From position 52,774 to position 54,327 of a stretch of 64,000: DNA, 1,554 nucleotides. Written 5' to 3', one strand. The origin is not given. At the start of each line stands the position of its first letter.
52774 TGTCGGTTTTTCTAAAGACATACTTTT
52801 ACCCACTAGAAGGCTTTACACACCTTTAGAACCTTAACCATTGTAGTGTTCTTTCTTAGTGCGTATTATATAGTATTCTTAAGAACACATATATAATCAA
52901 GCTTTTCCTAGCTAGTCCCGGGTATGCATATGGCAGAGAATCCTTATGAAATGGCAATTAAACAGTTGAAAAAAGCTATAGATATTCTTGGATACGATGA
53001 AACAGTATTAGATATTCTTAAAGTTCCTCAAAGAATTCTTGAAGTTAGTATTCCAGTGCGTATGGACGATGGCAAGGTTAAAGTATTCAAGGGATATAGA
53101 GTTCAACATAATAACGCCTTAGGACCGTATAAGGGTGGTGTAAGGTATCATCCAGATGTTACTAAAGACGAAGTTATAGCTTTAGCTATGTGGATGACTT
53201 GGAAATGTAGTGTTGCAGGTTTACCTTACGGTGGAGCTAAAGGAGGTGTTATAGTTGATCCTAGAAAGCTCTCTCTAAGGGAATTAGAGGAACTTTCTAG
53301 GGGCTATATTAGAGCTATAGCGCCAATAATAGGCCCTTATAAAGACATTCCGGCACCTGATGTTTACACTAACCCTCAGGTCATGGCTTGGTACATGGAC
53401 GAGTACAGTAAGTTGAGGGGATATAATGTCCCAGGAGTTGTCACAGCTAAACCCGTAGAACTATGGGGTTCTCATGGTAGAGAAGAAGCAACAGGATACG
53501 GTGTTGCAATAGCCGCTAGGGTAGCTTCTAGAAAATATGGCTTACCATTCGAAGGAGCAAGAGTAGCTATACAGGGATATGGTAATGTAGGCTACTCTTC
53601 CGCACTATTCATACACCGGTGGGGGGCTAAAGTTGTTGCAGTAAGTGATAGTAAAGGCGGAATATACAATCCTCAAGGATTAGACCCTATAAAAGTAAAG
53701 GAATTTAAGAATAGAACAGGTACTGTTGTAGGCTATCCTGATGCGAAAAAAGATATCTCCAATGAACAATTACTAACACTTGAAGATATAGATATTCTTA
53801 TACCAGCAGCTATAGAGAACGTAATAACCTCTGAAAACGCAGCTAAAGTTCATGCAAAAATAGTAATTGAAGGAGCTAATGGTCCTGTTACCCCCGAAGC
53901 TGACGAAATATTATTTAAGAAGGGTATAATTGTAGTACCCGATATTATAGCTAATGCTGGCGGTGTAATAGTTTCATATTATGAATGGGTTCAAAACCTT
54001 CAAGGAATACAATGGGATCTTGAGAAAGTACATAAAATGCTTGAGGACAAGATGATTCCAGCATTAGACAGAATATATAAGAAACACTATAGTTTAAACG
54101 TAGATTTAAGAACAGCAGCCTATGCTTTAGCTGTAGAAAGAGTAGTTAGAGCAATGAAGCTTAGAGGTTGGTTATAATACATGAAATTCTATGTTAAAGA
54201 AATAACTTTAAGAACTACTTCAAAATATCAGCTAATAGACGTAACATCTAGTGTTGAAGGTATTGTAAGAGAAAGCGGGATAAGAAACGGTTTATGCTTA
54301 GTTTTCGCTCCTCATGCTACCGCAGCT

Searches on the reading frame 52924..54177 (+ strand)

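Call 54: search_protein_families(library=pfam, proteins=[window:52924-54177:+], max_evalue=0.00001)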
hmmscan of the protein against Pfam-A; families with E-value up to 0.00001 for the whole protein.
window:52924-54177:+ (417 aa): 2 families
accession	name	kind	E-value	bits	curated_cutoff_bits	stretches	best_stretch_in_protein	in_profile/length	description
PF00208.27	ELFV_dehydrog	-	6e-82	275.4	23.4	1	182-415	2-241/241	Glutamate/Leucine/Phenylalanine/Valine dehydrogenase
PF02812.23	ELFV_dehydrog_N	-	5e-60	201.3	25.3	1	35-163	1-129/129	Glu/Leu/Phe/Val dehydrogenase, dimerisation domain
